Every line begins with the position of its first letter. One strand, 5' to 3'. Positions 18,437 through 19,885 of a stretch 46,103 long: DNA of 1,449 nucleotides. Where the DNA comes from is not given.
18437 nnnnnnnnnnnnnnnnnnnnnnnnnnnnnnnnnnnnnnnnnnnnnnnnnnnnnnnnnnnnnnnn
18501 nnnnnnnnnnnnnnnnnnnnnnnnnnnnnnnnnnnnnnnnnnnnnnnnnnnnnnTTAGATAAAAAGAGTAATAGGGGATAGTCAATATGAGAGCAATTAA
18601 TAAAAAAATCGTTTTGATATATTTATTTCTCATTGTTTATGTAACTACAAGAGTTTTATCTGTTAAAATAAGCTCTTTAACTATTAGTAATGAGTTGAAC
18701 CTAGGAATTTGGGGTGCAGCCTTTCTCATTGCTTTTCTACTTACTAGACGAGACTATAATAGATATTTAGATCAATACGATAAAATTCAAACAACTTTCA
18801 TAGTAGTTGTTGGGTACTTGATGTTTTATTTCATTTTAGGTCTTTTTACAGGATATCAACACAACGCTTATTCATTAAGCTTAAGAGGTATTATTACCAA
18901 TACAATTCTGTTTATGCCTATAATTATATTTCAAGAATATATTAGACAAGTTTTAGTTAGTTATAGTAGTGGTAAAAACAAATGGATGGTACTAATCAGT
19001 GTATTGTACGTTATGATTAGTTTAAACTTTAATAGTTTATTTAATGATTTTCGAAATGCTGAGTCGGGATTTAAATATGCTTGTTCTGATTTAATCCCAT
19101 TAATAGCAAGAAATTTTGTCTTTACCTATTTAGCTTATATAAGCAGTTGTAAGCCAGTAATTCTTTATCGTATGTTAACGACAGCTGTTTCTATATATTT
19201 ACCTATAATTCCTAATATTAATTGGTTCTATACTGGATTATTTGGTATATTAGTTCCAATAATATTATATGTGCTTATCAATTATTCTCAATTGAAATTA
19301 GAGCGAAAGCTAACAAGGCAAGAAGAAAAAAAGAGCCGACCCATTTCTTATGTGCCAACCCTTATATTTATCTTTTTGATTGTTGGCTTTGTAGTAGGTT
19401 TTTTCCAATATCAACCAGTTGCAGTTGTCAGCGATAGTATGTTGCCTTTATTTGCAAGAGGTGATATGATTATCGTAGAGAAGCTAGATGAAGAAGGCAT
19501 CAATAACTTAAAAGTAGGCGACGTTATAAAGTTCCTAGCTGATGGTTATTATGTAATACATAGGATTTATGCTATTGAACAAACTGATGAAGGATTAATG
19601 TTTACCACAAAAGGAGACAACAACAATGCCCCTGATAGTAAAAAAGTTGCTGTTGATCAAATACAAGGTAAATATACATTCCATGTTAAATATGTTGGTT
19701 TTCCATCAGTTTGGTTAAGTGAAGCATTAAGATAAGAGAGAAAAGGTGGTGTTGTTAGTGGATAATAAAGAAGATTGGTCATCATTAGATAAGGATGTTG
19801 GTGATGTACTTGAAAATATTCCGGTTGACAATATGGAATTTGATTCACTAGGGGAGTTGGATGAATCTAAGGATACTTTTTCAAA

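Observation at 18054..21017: Three-gene cassette: TasA-like subunit, SipW-type signal peptidase fused to an 8-TM domain, and a two-TM partner protein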

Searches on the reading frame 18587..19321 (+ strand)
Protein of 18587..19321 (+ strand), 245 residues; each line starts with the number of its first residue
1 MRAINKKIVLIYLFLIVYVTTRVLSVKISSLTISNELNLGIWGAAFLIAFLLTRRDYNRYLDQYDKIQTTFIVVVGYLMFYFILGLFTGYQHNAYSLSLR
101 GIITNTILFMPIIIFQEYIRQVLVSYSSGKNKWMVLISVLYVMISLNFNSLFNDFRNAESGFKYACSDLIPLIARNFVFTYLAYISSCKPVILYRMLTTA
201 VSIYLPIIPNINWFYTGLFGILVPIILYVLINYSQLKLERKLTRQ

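Call 66: search_solved_structures(query=A5, max_evalue=10, show_alignments=3)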
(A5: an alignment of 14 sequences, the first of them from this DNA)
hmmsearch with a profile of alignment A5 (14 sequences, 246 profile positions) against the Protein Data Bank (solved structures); distinct sequences matched with E-value up to 10: 1.
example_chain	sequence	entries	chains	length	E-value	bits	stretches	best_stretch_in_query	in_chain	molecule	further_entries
8wi4_A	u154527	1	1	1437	0.17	14.5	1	26-111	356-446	ATP-binding cassette sub-family C member 5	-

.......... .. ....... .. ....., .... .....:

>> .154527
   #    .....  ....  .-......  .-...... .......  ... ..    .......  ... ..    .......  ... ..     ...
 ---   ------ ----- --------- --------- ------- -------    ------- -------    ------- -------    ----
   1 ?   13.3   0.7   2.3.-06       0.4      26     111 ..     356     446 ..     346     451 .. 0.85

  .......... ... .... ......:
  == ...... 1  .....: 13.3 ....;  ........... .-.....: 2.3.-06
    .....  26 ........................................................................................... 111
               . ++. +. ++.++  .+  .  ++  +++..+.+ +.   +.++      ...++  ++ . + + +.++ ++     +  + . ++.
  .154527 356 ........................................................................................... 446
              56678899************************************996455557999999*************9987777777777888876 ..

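Call 67: search_protein_families(library=pfam, alignment_id=A5, max_evalue=10)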
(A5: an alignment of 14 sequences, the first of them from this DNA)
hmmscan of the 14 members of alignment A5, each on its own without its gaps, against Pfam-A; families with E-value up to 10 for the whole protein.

A. member 1, seq(245 aa): 0 families

B. families by the number of members that match (of 14 scanned): 8 families
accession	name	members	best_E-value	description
PF11992.13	TgpA_N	2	0.018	TgpA N-terminal domain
PF15843.10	DUF4719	2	0.34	Domain of unknown function (DUF4719)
PF09843.14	DUF2070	2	1.9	Predicted membrane protein (DUF2070)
PF14118.11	YfzA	1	0.015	YfzA-like protein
PF16932.10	T4SS_TraI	1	0.26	Type IV secretory system, conjugal DNA-protein transfer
PF09605.15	Trep_Strep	1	0.89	Hypothetical bacterial integral membrane protein (Trep_Strep)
PF00893.25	Multi_Drug_Res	1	1.6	Small Multidrug Resistance protein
PF13829.11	DUF4191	1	9.6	Domain of unknown function (DUF4191)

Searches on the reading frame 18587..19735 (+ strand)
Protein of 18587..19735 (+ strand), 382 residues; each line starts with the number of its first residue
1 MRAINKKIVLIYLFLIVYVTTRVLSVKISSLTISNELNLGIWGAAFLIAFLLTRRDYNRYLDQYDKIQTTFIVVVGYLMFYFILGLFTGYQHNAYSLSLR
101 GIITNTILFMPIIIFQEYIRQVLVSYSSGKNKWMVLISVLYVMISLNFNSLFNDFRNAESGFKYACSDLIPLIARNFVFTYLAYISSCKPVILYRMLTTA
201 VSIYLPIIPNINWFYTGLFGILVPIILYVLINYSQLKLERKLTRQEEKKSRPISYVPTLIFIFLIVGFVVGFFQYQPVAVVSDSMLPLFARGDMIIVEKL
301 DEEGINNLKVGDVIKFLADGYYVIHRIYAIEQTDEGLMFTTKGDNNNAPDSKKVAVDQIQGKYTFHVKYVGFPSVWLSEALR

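Call 3: search_protein_families(library=pfam, proteins=[window:18587-19735:+], max_evalue=1)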
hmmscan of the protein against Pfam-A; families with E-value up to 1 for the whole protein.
window:18587-19735:+ (382 aa): 4 families
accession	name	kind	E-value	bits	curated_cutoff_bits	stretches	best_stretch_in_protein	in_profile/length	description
PF10502.14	Peptidase_S26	-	2.2e-06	28.2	22.9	1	259-319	7-66/168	Signal peptidase, peptidase S26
PF00717.28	Peptidase_S24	-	0.00069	19.7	23.3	1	278-332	38-85/116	Peptidase S24-like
PF03899.21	ATP-synt_I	-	0.0069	17.2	25.1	1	197-280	9-94/99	ATP synthase I chain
PF00060.32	Lig_chan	-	0.71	10.1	30.8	0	213-262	5-50/146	Ligand-gated ion channel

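Call 4: search_protein_families(library=ncbifam, proteins=[window:18587-19735:+], max_evalue=1)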
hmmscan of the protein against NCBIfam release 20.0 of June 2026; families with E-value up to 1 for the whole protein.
window:18587-19735:+ (382 aa): 6 families
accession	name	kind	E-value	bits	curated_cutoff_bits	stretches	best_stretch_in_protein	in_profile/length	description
TIGR02228.1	sigpep_I_arch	equivalog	5.8e-29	101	51.85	1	249-380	3-136/158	signal peptidase I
NF046067.1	SigPepSipWBacil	equivalog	3.4e-20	72.4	190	1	272-372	35-135/189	signal peptidase I SipW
TIGR02227.1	sigpep_I_bact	equivalog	5.9e-09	36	47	1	258-331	3-78/162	signal peptidase I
NF008114.0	PRK10861.1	equivalog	3.3e-05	23.3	277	1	244-300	52-107/324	signal peptidase I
TIGR02754.1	sod_Ni_protease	equivalog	0.0009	19.7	63.25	1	280-353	3-75/90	nickel-type superoxide dismutase maturation protease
TIGR03927.1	T7SS_EssA_Firm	equivalog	0.11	12.4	32.45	1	241-274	112-144/151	type VII secretion protein EssA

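Call 15: find_homologous_proteins(query=window:18587-19732:+, max_evalue=0.001)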
Query window:18587-19732:+ (382 aa): 376 proteins with E <= 0.001 among 4150 candidates; the best 120 are listed.
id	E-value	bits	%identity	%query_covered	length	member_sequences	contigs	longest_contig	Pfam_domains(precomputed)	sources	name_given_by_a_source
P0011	5.4e-245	830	100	100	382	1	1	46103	PF10502.15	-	-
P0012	3.0e-200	683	79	100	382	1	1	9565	PF10502.15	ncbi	-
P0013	4.6e-200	683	77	100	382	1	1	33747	PF10502.15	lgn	-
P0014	6.0e-200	682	77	100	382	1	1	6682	PF10502.15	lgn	-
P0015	3.4e-198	677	77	100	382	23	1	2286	PF10502.15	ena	-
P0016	1.3e-197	675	76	100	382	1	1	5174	PF10502.15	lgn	-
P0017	1.9e-197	674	77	100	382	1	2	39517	PF10502.15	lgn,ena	-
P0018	1.5e-192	658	75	100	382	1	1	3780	PF10502.15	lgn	-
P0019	1.6e-192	658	75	100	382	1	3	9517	PF10502.15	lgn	-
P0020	4.4e-192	656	74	100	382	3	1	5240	PF10502.15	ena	-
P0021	8.7e-192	655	75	100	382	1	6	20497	PF10502.15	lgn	-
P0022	1.1e-191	655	74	100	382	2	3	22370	PF10502.15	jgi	-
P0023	1.5e-191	655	75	100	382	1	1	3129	PF10502.15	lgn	-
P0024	2.2e-191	654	73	100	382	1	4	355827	PF10502.15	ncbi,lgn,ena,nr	ncbi:MAG: signal peptidase I [Bacilli bacterium]|nr:signal peptidase I [Bacilli bacterium]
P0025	3.4e-191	653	75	100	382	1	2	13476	PF10502.15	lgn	-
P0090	1.3e-78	283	39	100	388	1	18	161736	PF10502.15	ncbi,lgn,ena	-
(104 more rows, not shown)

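Call 17: find_encoding_contigs(protein=P0024, flank=6000, max_places=3)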
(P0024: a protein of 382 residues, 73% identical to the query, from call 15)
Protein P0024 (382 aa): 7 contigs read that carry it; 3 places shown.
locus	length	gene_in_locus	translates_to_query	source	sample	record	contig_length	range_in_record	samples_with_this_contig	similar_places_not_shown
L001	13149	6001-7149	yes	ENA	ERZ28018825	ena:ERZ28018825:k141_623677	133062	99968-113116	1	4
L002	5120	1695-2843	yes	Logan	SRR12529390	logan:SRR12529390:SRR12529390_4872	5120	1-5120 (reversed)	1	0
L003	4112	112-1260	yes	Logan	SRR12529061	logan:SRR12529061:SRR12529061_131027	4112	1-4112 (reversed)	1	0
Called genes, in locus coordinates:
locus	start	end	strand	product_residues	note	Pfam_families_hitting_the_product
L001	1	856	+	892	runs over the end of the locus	PF01411:tRNA-synt_2c, PF07973:tRNA_SAD, PF02272:DHHA1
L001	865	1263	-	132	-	-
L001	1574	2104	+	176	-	-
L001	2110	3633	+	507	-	PF13393:tRNA-synt_His, PF00587:tRNA-synt_2b, PF03129:HGTP_anticodon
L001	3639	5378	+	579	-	PF01336:tRNA_anti-codon, PF01409:tRNA-synt_2d (faint), PF00152:tRNA-synt_2, PF02938:GAD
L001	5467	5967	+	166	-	-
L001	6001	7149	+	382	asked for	PF10502:Peptidase_S26 (weak)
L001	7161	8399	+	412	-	PF17231:DUF5305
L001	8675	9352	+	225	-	PF00899:ThiF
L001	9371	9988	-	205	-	PF01726:LexA_DNA_bind, PF00717:Peptidase_S24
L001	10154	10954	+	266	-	-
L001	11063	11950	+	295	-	PF02899:Phage_int_SAM_1, PF13495:Phage_int_SAM_4 (weak), PF00589:Phage_integrase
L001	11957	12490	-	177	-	-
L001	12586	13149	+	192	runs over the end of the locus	PF00265:TK, PF13604:AAA_30 (weak)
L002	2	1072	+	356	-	?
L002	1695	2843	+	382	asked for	PF10502:Peptidase_S26 (weak)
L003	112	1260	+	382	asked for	PF10502:Peptidase_S26 (weak)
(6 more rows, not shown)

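Call 18: find_encoding_contigs(protein=P0090, flank=6000, max_places=3)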
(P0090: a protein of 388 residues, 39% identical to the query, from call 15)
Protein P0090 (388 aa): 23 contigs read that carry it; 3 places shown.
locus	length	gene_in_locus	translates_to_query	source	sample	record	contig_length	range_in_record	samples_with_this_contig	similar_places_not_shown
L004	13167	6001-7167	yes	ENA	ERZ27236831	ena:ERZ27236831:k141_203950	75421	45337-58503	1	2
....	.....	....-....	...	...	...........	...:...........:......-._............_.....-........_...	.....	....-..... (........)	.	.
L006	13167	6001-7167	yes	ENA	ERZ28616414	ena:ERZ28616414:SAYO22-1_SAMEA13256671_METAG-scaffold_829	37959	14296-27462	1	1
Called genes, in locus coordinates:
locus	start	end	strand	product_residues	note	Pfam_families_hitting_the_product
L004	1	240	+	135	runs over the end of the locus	PF01475:FUR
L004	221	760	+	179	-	PF00210:Ferritin, PF02915:Rubrerythrin, PF21349:RUBY_RBDX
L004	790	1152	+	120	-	PF01880:Desulfoferrodox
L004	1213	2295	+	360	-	-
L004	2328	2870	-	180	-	-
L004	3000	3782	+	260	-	PF00106:adh_short, PF13561:adh_short_C2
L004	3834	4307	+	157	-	-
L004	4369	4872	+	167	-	-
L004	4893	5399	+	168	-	-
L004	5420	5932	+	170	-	-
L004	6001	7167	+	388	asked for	PF10502:Peptidase_S26 (faint)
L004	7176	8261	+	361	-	PF17231:DUF5305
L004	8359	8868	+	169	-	-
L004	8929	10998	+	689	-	PF01473:Choline_bind_1 (faint), PF19127:Choline_bind_3, PF01183:Glyco_hydro_25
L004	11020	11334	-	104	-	-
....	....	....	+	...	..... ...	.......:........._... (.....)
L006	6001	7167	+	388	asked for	PF10502:Peptidase_S26 (faint)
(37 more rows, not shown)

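Call 52: find_related_loci(query=A4, collection=genome_contigs, flank=8000)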
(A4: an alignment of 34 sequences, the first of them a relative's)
Query A4 (382 aa) in genome_contigs; peptide patterns used: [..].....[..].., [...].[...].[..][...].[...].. (x = any residue, [..] = any of these).
599 stretches matched a pattern (row limit reached: there are more); 534 encode a relative of the query (tblastn E <= 1e-3); the best 80 are kept; 80 distinct loci.
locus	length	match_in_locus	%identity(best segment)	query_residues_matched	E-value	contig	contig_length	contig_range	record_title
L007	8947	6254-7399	77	1-382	0e+0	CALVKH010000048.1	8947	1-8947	MAG: uncultured Bacilli bacterium isolate BRZ_DI__bin68 genome assembly, contig: BRZ_DI__NODE_8353_length_8947_cov_5.112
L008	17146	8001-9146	73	1-382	0e+0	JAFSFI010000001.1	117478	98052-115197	MAG: Bacilli bacterium isolate RGIG3091 Goat_Rectum-5__c75085, whole genome shotgun sequence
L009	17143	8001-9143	38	1-379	2e-92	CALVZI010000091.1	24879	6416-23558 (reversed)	MAG: uncultured Bacilli bacterium isolate E10__bin67 genome assembly, contig: E10__k127_4723019, whole genome shotgun se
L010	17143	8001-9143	38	1-379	6e-87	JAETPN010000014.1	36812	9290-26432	MAG: Bacillota bacterium isolate S21_Bin6 scaffold_1083, whole genome shotgun sequence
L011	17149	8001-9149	39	2-381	2e-83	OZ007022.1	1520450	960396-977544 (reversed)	MAG: uncultured Bacilli bacterium isolate 6730_HET_VAC_s0.ctg000451l_hifiasm_large MAG genome assembly, chromosome: 1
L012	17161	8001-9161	38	1-382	1e-82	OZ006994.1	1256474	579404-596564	MAG: uncultured Bacilli bacterium isolate pooled_s19794.ctg025098c_hifiasm_circ MAG genome assembly, chromosome: 1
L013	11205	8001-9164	39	1-382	6e-86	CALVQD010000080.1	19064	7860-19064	MAG: uncultured Bacilli bacterium isolate E15__bin277 genome assembly, contig: E15__k127_284329, whole genome shotgun se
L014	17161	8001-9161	39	1-382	2e-82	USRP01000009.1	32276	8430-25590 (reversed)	uncultured Tenericutes bacterium isolate UMGS2016 genome assembly, contig: NODE_350_length_32276_cov_13.764222, whole ge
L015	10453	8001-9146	38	2-381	4e-82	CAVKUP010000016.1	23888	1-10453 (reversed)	bacterium isolate G02631-L1_cleanbin_000029 genome assembly, contig: Spades_G02631-L1_contig_1026, whole genome shotgun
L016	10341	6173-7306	37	6-381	2e-81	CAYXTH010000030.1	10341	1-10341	MAG TPA_asm: uncultured Muribaculaceae bacterium isolate binchicken_co323_95 genome assembly, contig: NODE_7311_length_1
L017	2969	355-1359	39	48-381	6e-82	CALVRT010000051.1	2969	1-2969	MAG: uncultured Bacilli bacterium isolate E0_DP__bin64 genome assembly, contig: E0_DP__k127_2326323, whole genome shotgu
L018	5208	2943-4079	38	2-378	4e-80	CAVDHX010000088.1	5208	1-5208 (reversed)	Sphaerochaetaceae bacterium isolate SRR8978504_cleanbin_000001 genome assembly, contig: Spades_SRR8978504_contig_1169, w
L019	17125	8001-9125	39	6-378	4e-78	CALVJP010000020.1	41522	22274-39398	MAG: uncultured Bacilli bacterium isolate E13__bin113 genome assembly, contig: E13__k127_1827893, whole genome shotgun s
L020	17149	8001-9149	37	2-381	8e-77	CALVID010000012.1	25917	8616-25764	MAG: uncultured Bacilli bacterium isolate BRZ_FF__bin53 genome assembly, contig: BRZ_FF__NODE_1711_length_25917_cov_6.20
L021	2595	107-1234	36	6-379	1e-76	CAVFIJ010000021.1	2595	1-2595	Bacteroidaceae bacterium isolate SRR8978484_cleanbin_000007 genome assembly, contig: Spades_SRR8978484_contig_3062, whol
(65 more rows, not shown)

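Call 58: predict_structure(alignment_id=A4)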
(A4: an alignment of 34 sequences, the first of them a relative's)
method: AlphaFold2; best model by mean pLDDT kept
length: 382 residues; sequences in the alignment: 34
mean_pLDDT: 81.9   pTM: 0.66
mean pLDDT of the five models: 81.9, 81.7, 81.6, 77.9, 77.7
residues with pLDDT >= 90: 61; 70-90: 275; 50-70: 43; < 50: 3
segments of 3 or more residues with pLDDT < 50: 1-3
pLDDT, mean of each block of 10 residues (from residue 1): 62 90 84 86 90 73 83 90 85 80 87 92 81 85 85 73 79 88 86 91 84 78 84 73 60 67 70 79 85 87 86 86 89 86 87 86 88 72 60
secondary structure, 60 per line:
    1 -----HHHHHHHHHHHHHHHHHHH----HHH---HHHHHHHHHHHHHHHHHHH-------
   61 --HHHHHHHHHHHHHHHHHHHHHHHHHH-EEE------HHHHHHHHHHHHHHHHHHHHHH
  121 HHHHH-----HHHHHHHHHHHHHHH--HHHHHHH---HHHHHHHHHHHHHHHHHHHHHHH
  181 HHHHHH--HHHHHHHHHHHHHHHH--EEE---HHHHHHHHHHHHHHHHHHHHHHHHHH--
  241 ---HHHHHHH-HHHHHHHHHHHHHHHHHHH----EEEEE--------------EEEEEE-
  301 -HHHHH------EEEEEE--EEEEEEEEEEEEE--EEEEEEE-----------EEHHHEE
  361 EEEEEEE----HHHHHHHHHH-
elements in order: H6-24 H35-53 H63-88 E90-92 H99-125 H131-145 H148-154 H158-186 H189-204 E207-209 H213-238 H244-250 H252-270 E275-279 E294-299 H302-306 E313-318 E321-333 E336-342 E359-367 H372-381

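Call 61: fold_search(model_id=the predicted structure, library=pdb)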
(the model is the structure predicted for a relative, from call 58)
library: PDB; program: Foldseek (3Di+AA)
matches with E <= 10: 411; with E <= 0.001: 2
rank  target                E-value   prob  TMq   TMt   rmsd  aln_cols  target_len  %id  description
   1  7p2p_A                5.9e-05  1.00  0.27  0.59   5.2       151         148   22  Human Signal Peptidase Complex Paralog A (SPC-A) (released 2021-10-06)
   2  7p2q_A                8.2e-05  1.00  0.28  0.61   5.1       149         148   22  Human Signal Peptidase Complex Paralog C (SPC-C) (released 2021-10-06)
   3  4n31_B                1.1e-03  1.00  0.21  0.56   6.1       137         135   15  Structure and activity of Streptococcus pyogenes SipA: a signal peptidase homologue essential for pilus polymerisation (released 2014-08-20)
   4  4n31_A                1.3e-03  1.00  0.21  0.55   6.1       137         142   15  Structure and activity of Streptococcus pyogenes SipA: a signal peptidase homologue essential for pilus polymerisation (released 2014-08-20)
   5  6a2t                  6.1e-03  1.00  0.18  0.63   4.0        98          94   17  Mycobacterium tuberculosis LexA C-domain K197A (released 2019-01-23)
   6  4wvg_A                1.1e-02  1.00  0.20  0.15  15.5       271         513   15  Crystal structure of the Type-I signal peptidase from Staphylococcus aureus (SpsB). (released 2015-09-23)
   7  4wvh_A                1.2e-02  1.00  0.20  0.15  16.0       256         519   13  Crystal structure of the Type-I signal peptidase from Staphylococcus aureus (SpsB) in complex with a substrate peptide (released 2015-09-23)
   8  4wvi_A                1.6e-02  0.99  0.20  0.15  15.3       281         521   14  Crystal structure of the Type-I signal peptidase from Staphylococcus aureus (SpsB) in complex with a substrate peptide (released 2015-09-23)
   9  4wvj_A                2.3e-02  1.00  0.20  0.15  15.9       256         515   13  Crystal structure of the Type-I signal peptidase from Staphylococcus aureus (SpsB) in complex with an inhibitor peptid (released 2015-09-23)
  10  3iiq_A                3.2e-02  1.00  0.13  0.23  11.6        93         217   22  Crystallographic analysis of bacterial signal peptidase in ternary complex with Arylomycin A2 and a beta-sultam inhibi (released 2009-09-01)
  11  1t7d_B                5.6e-02  1.00  0.14  0.23   7.6        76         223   28  Crystal structure of Escherichia coli type I signal peptidase in complex with a lipopeptide inhibitor (released 2004-07-13)
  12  3s04_A                8.1e-02  1.00  0.13  0.24   7.5        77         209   26  Crystal structure of Escherichia coli type I signal peptidase in complex with an Arylomycin Lipoglycopeptide Antibioti (released 2011-10-05)
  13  2elb                  1.1e-01  0.08  0.10  0.10  35.3       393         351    9  Crystal Structure of the BAR-PH domain of human APPL1 (released 2007-05-29)
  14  4cad_I                1.2e-01  0.99  0.39  0.54   6.3       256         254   14  Mechanism of farnesylated CAAX protein processing by the integral membrane protease Rce1 (released 2013-11-27)
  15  4cad_L                1.3e-01  0.99  0.39  0.53   6.3       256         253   14  Mechanism of farnesylated CAAX protein processing by the integral membrane protease Rce1 (released 2013-11-27)
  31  4cad_C                4.7e-01  0.92  0.38  0.53   6.2       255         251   13  Mechanism of farnesylated CAAX protein processing by the integral membrane protease Rce1 (released 2013-11-27)
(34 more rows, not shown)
